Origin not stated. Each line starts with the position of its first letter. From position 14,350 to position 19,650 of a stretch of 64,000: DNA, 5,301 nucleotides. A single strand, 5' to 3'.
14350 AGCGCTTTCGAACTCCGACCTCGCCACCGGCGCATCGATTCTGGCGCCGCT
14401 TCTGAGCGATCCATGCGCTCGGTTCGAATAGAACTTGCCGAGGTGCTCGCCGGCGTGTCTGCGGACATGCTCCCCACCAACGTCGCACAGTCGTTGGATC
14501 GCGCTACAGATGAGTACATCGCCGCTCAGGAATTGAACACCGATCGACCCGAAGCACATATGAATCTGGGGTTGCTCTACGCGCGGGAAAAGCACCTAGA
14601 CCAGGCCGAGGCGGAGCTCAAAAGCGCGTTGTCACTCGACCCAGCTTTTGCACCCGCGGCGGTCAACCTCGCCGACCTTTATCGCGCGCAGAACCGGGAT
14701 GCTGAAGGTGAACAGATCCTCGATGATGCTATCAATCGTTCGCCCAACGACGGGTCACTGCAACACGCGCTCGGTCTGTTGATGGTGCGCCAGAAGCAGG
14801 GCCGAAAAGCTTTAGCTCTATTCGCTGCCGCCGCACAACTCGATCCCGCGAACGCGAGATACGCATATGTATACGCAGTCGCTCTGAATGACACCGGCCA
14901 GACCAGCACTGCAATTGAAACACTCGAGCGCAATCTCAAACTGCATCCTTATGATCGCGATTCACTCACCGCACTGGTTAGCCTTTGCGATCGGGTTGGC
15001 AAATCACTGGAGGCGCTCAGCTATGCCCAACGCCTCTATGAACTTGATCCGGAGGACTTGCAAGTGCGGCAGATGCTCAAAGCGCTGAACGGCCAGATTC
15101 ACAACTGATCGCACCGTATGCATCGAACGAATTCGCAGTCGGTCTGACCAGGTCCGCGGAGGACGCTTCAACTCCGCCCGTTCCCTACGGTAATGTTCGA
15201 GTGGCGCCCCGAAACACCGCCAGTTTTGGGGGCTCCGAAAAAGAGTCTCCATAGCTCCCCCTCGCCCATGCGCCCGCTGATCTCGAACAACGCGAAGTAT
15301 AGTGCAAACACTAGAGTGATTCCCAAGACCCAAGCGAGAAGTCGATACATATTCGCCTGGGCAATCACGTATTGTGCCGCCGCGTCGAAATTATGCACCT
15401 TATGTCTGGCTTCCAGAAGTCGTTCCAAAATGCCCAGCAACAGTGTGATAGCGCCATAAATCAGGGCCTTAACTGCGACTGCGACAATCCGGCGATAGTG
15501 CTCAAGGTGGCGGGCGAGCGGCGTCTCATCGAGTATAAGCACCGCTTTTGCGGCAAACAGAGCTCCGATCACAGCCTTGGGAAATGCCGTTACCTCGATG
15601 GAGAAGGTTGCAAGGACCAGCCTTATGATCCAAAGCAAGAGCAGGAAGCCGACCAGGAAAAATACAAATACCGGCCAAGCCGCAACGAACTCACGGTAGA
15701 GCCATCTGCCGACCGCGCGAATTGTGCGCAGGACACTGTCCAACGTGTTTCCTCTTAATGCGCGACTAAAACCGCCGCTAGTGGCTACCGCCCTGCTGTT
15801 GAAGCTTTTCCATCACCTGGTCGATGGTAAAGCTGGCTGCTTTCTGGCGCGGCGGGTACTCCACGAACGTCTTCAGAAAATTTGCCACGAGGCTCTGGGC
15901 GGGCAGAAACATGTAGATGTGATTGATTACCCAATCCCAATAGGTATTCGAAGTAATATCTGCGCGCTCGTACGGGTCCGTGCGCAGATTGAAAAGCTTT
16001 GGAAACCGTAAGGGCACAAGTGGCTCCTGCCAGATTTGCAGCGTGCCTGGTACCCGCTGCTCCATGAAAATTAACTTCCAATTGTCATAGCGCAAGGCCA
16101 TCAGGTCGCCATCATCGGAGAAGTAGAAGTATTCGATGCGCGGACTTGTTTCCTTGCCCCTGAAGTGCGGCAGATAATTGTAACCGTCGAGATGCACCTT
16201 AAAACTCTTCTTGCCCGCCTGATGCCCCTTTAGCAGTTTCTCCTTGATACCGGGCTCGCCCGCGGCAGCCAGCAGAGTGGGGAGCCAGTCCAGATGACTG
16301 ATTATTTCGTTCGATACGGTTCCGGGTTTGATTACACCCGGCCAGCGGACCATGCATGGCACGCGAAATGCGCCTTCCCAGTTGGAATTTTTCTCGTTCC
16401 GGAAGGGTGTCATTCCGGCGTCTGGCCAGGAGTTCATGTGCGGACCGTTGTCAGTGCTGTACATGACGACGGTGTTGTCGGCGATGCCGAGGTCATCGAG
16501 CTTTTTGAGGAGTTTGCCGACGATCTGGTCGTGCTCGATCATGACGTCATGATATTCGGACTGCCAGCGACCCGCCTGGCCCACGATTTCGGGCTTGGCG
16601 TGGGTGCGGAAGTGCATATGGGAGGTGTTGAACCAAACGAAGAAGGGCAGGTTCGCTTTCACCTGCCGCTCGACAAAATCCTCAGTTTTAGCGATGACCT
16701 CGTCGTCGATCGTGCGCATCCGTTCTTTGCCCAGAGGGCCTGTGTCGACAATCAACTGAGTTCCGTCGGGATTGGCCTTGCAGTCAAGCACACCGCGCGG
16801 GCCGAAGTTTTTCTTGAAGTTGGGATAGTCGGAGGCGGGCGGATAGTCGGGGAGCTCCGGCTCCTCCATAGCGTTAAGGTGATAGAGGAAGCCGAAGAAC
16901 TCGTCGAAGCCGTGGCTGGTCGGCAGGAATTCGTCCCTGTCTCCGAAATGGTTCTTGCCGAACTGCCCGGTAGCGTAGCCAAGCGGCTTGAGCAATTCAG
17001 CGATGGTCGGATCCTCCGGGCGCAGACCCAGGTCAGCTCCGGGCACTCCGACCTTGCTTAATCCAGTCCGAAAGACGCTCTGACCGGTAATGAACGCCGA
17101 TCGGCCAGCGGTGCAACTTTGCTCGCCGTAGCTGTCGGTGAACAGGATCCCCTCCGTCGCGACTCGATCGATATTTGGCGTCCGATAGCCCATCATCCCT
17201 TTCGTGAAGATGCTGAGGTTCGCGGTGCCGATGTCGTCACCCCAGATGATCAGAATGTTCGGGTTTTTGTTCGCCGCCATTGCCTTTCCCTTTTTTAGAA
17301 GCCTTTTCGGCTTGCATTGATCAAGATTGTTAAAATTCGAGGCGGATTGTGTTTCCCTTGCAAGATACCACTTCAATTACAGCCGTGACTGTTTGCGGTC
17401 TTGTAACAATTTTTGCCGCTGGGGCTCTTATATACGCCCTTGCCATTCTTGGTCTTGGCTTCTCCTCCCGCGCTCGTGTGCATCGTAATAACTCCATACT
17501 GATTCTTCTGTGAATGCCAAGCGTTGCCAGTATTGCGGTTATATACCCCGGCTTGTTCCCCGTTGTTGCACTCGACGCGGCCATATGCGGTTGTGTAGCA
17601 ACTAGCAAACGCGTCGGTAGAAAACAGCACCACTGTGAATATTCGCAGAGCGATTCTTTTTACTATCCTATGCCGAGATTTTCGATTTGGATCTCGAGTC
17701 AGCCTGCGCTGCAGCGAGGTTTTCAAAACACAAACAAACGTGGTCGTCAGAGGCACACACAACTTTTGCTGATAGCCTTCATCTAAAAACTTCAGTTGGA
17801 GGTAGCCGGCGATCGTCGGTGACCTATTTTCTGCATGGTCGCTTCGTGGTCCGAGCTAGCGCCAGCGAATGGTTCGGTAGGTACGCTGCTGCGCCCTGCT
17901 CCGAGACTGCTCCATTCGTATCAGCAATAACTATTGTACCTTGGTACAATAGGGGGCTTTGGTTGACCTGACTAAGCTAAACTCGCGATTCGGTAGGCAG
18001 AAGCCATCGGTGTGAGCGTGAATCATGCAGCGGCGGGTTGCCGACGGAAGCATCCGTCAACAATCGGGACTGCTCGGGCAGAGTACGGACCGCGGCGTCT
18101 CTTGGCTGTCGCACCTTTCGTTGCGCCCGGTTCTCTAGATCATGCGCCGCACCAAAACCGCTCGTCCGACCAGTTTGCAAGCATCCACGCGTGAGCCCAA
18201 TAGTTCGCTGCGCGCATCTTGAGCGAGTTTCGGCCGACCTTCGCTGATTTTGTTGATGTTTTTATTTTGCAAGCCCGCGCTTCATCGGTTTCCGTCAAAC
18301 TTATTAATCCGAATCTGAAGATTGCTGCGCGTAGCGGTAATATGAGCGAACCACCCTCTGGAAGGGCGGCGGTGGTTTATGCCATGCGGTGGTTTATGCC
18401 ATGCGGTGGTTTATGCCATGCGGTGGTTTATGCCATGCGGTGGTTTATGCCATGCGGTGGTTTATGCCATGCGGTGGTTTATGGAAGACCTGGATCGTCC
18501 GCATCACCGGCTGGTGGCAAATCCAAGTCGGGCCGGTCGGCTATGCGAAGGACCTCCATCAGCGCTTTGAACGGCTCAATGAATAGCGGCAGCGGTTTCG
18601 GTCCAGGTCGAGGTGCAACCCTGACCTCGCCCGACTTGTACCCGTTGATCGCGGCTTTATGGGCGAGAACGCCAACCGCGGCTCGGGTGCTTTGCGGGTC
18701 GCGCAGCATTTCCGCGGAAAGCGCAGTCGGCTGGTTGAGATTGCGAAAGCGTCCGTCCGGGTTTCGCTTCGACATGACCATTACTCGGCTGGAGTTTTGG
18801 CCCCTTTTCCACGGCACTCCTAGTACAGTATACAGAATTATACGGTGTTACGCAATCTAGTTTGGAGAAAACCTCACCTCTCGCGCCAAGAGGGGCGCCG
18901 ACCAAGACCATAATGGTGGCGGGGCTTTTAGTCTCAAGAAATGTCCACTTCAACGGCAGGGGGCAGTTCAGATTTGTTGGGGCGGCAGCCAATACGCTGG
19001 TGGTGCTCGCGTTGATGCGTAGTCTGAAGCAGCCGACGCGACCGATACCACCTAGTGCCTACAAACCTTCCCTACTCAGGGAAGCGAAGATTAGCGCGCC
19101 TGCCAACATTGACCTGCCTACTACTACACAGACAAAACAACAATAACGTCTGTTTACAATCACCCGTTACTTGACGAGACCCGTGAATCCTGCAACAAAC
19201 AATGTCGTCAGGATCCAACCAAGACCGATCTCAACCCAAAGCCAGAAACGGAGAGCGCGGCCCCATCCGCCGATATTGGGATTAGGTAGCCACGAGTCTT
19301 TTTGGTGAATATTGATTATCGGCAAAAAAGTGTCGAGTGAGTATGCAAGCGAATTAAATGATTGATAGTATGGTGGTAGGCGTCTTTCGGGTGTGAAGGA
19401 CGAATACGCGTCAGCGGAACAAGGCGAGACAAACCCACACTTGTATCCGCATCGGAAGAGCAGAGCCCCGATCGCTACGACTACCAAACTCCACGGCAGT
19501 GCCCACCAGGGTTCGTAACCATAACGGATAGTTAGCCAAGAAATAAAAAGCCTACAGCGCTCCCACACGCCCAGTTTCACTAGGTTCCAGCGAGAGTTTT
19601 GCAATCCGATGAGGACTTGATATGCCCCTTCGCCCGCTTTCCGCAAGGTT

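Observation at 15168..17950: Signal-peptide-less arylsulfatase translationally abutting a small secreted Cys-peptide gene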

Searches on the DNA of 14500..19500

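Call 31: search_rna_families(source=window, start=14500, end=19500, threshold=evalue, max_evalue=1)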
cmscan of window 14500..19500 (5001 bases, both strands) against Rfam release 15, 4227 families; matches with E-value up to 1: 0.
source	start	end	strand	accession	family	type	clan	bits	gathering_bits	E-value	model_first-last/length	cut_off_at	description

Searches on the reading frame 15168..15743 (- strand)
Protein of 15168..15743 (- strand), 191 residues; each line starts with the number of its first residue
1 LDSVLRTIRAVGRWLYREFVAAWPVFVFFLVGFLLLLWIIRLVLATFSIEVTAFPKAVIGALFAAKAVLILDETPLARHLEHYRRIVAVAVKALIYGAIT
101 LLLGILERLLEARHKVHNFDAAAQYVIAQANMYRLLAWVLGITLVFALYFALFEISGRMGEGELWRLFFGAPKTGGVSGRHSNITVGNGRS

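Call 5: search_protein_families(library=pfam, proteins=[window:15168-15743:-], max_evalue=0.01)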
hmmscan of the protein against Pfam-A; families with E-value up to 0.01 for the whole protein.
window:15168-15743:- (191 aa): 0 families

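Call 6: search_protein_families(library=ncbifam, proteins=[window:15168-15743:-], max_evalue=0.01)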
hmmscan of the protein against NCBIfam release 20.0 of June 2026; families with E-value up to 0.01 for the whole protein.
window:15168-15743:- (191 aa): 0 families

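Call 35: find_homologous_proteins(query=window:15168-15743:-, max_evalue=1)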
Query window:15168-15743:- (191 aa): 482 proteins with E <= 1 among 1843 candidates; the best 120 are listed.
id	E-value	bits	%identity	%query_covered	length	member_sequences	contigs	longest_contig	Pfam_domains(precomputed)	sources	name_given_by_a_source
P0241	4.7e-116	403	100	100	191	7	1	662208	-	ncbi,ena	-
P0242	3.4e-94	332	84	100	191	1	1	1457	-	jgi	jgi:hypothetical protein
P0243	8.5e-91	321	82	100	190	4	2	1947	-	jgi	jgi:uncharacterized protein YacL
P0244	3.8e-88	313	81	100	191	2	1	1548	-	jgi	-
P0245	4.2e-88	312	82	97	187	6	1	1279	-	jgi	jgi:hypothetical protein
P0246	8.1e-85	302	76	100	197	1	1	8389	-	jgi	jgi:hypothetical protein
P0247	1.3e-82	294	80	97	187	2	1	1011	-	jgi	jgi:hypothetical protein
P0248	2.0e-82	294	81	92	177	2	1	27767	-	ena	-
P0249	1.1e-79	285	71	100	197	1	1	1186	-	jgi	jgi:hypothetical protein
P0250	1.4e-79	285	72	98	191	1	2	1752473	-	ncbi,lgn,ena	-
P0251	1.2e-78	282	73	98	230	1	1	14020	-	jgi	jgi:hypothetical protein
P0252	2.4e-78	281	73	100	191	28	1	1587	-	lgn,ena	-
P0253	2.9e-78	280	73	100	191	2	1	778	-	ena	-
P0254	3.2e-78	280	71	98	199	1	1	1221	-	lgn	-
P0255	5.2e-78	279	69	100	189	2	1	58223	-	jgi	jgi:hypothetical protein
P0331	4.0e-68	247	65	97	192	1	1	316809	-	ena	-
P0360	1.6e-65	239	63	94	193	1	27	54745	-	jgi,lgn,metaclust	jgi:hypothetical protein|metaclust:\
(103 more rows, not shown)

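Call 36: find_encoding_contigs(protein=P0241, flank=10000, max_places=3)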
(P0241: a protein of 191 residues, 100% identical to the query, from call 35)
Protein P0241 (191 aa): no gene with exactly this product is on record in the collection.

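Call 46: predict_structure(alignment_id=A4)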
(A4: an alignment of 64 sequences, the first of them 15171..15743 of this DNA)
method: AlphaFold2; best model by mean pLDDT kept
length: 191 residues; sequences in the alignment: 64
mean_pLDDT: 52.1   pTM: 0.26
mean pLDDT of the five models: 52.1, 48.9, 48.8, 45.1, 43.1
residues with pLDDT >= 90: 0; 70-90: 10; 50-70: 103; < 50: 78
segments of 3 or more residues with pLDDT < 50: 49-88, 153-159, 170-191
pLDDT, mean of each block of 10 residues (from residue 1): 75 66 58 60 55 45 43 40 47 53 54 54 54 52 54 48 54 39 39 46
secondary structure, 60 per line:
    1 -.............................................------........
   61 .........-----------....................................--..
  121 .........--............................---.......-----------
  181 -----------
elements in order: H2-46 H53-69 H81-116 H119-129 H132-159 H163-169

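Call 52: search_protein_representatives(alignment_id=A4)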
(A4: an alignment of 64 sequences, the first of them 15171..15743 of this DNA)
Query: 64 sequences, 191 profile positions. Proteins with E-value up to 0.001 (for the whole library): 804; up to 1e-10: 238; up to 1e-30: 34. The best 150 are listed.
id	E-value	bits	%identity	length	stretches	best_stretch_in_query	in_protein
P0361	2.1e-89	314.5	-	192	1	2-189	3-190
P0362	5.0e-70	251.3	-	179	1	2-140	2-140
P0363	3.0e-62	226.0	-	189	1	2-126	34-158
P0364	1.6e-57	210.5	-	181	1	61-190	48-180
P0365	2.0e-56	206.9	-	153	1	37-181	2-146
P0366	1.1e-50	188.2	-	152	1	2-105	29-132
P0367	7.6e-50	185.5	-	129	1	6-125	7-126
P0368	4.0e-47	176.6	-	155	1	2-101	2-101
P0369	4.2e-47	176.5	-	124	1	54-174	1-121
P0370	4.8e-47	176.4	-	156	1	4-134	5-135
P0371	9.0e-47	175.5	-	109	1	3-108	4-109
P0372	1.2e-46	175.1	-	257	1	70-188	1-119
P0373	2.5e-46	174.0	-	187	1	8-175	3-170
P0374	5.0e-46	173.1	-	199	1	9-168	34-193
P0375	4.1e-45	170.1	-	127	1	78-184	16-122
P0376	3.2e-44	167.2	-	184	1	13-174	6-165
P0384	2.7e-36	141.3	-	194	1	15-182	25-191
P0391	2.2e-31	125.3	-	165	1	11-172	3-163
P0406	3.9e-28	114.7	-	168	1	11-173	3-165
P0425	4.1e-22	95.1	-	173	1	13-173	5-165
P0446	4.8e-19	85.0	-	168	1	10-170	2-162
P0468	6.2e-17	78.2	-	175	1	10-174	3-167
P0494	5.0e-15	71.9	-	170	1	11-170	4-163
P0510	5.6e-14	68.5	-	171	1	15-171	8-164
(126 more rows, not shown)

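Call 53: search_protein_families(library=pfam, proteins=[P0373, P0376, P0384, P0391, P0406, P0425, P0446, P0468, P0494, P0510], max_evalue=0.1)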
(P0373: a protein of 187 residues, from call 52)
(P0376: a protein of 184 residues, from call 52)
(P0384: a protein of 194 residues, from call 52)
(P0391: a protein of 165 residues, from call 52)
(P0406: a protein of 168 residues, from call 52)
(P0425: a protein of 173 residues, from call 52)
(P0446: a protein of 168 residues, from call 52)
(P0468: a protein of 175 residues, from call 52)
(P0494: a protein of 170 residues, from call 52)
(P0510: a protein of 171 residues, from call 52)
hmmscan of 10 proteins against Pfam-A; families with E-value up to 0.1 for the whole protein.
P0373 (187 aa): 0 families

P0376 (184 aa): 0 families

P0384 (194 aa): 0 families

P0391 (165 aa): 1 family
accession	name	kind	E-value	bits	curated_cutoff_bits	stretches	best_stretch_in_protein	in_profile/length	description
PF02163.28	Peptidase_M50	-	0.015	15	27.2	1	38-142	105-178/221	Peptidase family M50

P0406 (168 aa): 0 families

P0425 (173 aa): 0 families

P0446 (168 aa): 0 families

P0468 (175 aa): 0 families

P0494 (170 aa): 0 families

P0510 (171 aa): 1 family
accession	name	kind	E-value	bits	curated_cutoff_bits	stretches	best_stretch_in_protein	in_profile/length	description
PF20154.4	LNT_N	-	0.019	15.6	27.1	1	5-86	27-110/159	Apolipoprotein N-acyltransferase N-terminal domain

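Call 72: find_encoding_contigs(protein=P0250, flank=5000, max_places=2)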
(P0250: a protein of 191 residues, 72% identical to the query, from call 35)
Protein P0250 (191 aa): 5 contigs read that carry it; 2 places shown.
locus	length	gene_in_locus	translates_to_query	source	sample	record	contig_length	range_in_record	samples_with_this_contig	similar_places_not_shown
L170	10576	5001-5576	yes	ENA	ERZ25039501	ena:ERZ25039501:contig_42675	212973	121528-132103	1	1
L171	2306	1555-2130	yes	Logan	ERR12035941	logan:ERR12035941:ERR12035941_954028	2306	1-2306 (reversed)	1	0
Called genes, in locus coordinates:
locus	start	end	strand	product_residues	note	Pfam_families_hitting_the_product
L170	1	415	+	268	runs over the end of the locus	PF00378:ECH_1, PF16113:ECH_2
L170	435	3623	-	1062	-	PF00873:ACR_tran, PF03176:MMPL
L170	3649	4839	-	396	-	PF25917:BSH_RND, PF25876:HH_MFP_RND, PF25944:Beta-barrel_RND, PF25967:RND-MFP_C, PF25989:YknX_C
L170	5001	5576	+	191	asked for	-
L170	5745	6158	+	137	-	PF00581:Rhodanese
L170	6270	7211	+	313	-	PF04199:Cyclase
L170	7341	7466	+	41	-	-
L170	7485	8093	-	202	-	PF00440:TetR_N, PF17932:TetR_C_24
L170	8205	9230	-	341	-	PF11583:AurF, PF02332:Phenol_Hydrox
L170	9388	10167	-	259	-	PF00378:ECH_1, PF16113:ECH_2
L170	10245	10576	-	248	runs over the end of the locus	PF00106:adh_short, PF08659:KR, PF13561:adh_short_C2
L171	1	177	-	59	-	?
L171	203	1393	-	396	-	PF25917:BSH_RND, PF25876:HH_MFP_RND, PF25944:Beta-barrel_RND, PF25967:RND-MFP_C, PF25989:YknX_C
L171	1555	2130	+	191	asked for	-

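Call 73: find_encoding_contigs(protein=P0331, flank=5000, max_places=2)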
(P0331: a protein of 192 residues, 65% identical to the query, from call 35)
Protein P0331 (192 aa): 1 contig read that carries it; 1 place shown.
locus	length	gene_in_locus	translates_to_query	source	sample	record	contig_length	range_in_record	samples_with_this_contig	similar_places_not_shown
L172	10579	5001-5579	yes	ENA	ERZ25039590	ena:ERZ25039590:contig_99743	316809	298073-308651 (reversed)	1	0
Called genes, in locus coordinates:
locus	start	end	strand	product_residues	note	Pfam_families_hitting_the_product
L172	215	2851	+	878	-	PF03200:Glyco_hydro_63 (faint), PF22422:MGH1-like_GH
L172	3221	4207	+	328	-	-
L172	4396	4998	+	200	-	PF10009:DUF2252 (weak)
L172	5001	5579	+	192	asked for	-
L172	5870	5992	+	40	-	PF00106:adh_short (weak)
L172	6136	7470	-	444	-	PF07044:DUF1329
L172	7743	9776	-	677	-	PF22673:MCP-like_PDC_1, PF02743:dCache_1, PF00211:Guanylate_cyc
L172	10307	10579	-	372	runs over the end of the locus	PF05853:BKACE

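Call 74: find_encoding_contigs(protein=P0360, flank=5000, max_places=3)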
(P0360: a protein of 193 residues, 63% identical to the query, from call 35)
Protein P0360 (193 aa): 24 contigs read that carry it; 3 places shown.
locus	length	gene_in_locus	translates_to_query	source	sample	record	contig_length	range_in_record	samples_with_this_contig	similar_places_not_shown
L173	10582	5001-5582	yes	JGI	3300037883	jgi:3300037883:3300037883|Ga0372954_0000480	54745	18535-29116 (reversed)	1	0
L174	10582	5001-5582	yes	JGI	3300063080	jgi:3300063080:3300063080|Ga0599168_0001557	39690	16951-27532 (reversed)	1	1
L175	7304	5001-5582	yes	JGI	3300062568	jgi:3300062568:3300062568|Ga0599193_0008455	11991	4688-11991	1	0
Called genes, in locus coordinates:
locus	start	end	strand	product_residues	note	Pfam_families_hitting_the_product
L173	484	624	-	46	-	-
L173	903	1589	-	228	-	PF14366:DUF4410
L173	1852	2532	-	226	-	PF07885:Ion_trans_2 (weak)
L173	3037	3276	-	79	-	-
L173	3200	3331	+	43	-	-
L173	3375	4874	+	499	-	PF00884:Sulfatase, PF16347:SGSH_C (weak), PF14707:Sulfatase_C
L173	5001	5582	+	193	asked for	-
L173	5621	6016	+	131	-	PF02656:DUF202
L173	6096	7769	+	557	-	PF03485:Arg_tRNA_synt_N, PF00750:tRNA-synt_1d, PF05746:DALR_1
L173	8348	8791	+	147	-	PF05036:SPOR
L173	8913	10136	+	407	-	PF02515:CoA_transf_3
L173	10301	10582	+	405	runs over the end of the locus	PF02515:CoA_transf_3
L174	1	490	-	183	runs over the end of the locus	-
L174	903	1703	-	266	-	PF14366:DUF4410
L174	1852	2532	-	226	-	PF07885:Ion_trans_2 (weak)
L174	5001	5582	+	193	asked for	-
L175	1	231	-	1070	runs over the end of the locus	PF25023:TEN_YD-shell, PF05593:RHS_repeat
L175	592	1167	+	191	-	PF02798:GST_N, PF13409:GST_N_2, PF13417:GST_N_3, PF00043:GST_C, PF14497:GST_C_3 (faint), PF13410:GST_C_2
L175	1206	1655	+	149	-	PF00903:Glyoxalase, PF13468:Glyoxalase_3, PF13669:Glyoxalase_4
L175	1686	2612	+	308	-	PF12146:Hydrolase_4, PF00561:Abhydrolase_1, PF12697:Abhydrolase_6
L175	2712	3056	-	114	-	-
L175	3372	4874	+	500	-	PF00884:Sulfatase, PF16347:SGSH_C (weak), PF14707:Sulfatase_C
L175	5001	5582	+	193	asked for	-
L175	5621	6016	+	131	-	PF02656:DUF202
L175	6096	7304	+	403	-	?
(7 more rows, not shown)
